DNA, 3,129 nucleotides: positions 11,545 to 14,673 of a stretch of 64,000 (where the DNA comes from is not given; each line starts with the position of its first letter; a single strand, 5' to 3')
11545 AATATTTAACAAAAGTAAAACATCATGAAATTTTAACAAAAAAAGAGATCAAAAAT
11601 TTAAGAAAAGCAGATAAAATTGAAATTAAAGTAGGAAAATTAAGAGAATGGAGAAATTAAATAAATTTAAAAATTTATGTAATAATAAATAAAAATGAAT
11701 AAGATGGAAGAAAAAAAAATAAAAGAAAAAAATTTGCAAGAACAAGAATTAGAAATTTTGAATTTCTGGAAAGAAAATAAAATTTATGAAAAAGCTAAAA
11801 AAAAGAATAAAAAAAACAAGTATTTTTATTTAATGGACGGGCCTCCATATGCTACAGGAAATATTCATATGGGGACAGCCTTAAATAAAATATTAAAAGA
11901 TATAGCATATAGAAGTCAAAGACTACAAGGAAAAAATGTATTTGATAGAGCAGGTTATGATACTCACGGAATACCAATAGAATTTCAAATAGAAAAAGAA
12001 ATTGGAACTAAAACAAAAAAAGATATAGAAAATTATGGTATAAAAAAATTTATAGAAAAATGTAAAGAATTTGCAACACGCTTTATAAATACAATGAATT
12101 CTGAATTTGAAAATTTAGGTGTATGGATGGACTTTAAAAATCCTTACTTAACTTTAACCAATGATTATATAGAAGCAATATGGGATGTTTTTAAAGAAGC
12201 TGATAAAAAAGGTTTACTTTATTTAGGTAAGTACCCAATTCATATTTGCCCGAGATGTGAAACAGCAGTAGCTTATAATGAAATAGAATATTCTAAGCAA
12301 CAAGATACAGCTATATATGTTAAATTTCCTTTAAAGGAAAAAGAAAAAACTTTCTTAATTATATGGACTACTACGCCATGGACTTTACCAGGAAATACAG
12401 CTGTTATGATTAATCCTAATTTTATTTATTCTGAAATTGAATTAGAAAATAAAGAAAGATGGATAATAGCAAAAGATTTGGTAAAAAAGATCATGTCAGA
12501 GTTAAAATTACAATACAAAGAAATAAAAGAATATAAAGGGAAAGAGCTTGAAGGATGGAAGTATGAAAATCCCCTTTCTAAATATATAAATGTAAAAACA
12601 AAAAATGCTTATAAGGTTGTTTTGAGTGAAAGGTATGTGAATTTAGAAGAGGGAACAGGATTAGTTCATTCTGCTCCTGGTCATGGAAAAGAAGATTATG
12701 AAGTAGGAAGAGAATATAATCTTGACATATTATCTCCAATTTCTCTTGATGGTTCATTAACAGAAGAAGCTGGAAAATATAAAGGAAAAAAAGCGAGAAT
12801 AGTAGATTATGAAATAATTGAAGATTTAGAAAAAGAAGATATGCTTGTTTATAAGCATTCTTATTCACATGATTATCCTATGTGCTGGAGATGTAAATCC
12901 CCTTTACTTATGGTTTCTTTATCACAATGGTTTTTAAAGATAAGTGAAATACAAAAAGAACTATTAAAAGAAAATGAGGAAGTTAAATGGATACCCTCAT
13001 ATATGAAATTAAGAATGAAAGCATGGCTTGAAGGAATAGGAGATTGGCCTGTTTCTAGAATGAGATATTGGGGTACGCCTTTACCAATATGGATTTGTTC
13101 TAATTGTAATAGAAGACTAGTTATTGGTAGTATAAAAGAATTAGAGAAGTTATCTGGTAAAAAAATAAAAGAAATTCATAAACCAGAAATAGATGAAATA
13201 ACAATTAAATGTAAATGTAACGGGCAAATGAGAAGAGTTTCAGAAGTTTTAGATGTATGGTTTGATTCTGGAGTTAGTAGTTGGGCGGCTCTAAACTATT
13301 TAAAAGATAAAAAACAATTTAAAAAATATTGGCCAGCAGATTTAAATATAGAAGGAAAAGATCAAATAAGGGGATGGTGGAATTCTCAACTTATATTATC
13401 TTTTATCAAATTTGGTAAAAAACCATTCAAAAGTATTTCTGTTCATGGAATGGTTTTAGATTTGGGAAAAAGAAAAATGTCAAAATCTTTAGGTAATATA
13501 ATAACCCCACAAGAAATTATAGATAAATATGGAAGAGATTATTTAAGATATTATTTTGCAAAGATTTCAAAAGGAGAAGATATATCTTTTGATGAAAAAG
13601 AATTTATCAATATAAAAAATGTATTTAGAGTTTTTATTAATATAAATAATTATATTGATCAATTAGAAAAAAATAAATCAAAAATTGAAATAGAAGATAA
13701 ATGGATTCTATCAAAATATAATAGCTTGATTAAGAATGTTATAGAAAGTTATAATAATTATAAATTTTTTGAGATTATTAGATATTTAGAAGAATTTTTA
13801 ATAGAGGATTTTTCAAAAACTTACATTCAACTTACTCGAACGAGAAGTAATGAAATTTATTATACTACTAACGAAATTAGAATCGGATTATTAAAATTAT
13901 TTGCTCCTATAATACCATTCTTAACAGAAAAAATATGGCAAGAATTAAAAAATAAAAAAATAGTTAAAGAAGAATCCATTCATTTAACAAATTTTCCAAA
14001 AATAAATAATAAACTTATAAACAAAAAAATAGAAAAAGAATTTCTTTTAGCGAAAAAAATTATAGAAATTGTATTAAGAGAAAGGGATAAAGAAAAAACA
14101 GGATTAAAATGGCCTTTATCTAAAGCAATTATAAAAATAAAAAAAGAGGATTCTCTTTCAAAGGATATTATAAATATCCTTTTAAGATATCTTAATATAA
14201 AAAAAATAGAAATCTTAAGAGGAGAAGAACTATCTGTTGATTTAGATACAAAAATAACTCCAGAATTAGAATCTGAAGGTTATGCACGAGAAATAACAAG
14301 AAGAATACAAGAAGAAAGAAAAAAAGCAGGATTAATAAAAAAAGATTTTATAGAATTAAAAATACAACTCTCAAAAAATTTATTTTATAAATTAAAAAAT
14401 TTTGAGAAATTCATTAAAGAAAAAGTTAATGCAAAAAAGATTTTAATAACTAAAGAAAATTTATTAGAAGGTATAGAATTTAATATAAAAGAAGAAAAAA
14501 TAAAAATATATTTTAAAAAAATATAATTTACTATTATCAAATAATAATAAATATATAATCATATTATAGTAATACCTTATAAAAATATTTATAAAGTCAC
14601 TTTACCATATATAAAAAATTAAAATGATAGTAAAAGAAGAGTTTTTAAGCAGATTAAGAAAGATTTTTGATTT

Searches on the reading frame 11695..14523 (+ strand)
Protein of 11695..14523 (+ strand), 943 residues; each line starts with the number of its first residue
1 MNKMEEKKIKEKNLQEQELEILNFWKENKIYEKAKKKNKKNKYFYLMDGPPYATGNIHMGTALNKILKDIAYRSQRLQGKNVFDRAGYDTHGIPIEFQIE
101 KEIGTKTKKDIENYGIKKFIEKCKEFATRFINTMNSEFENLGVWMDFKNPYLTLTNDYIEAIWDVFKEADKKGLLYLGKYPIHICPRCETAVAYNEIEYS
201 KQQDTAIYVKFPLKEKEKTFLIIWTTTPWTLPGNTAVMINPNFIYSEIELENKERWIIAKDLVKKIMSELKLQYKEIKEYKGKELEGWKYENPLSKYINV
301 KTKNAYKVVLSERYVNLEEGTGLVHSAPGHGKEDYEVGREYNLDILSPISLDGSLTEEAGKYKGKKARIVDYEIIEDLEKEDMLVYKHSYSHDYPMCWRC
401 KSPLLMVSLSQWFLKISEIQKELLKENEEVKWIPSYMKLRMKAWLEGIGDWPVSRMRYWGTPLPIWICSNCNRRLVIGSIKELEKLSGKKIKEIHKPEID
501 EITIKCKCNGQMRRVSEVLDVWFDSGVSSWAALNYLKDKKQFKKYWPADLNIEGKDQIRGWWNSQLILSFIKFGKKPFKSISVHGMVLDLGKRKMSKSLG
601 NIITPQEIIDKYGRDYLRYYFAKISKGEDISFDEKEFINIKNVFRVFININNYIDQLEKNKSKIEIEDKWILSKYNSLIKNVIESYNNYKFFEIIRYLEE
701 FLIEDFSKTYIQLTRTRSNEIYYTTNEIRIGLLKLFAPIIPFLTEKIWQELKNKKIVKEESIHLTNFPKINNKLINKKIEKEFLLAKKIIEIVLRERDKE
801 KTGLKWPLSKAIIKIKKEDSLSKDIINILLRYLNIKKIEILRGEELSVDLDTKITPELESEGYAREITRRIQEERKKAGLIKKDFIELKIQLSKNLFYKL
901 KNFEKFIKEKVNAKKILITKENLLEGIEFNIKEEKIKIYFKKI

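Call 40: search_protein_families(library=pfam, proteins=[window:11695-14523:+], max_evalue=0.001)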
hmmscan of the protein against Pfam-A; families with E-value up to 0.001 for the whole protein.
window:11695-14523:+ (943 aa): 7 families
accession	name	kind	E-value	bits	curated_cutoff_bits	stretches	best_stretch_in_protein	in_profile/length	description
PF00133.28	tRNA-synt_1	-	9.8e-123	410.4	22.7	1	21-633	2-414/414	tRNA synthetases class I (I, L, M and V)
PF08264.19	Anticodon_1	-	3.5e-31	108.5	25.1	1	668-811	1-147/148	Anticodon-binding domain of tRNA ligase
PF09334.17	tRNA-synt_1g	-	8.9e-27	94.3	20.1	2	517-642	243-376/391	tRNA synthetases class I (M)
PF19302.4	DUF5915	-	3.3e-16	59.8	27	1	821-942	77-194/195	Domain of unknown function (DUF5915)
PF01406.26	tRNA-synt_1e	-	6.8e-09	36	27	1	554-637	214-296/301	tRNA synthetases class I (C) catalytic domain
PF13603.12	tRNA-synt_1_2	-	1.5e-07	31.5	25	1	207-355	10-146/185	Leucyl-tRNA synthetase, editing domain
PF01921.24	tRNA-synt_1f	-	8.4e-07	28.7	27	1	554-650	241-338/360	tRNA synthetases class I (K)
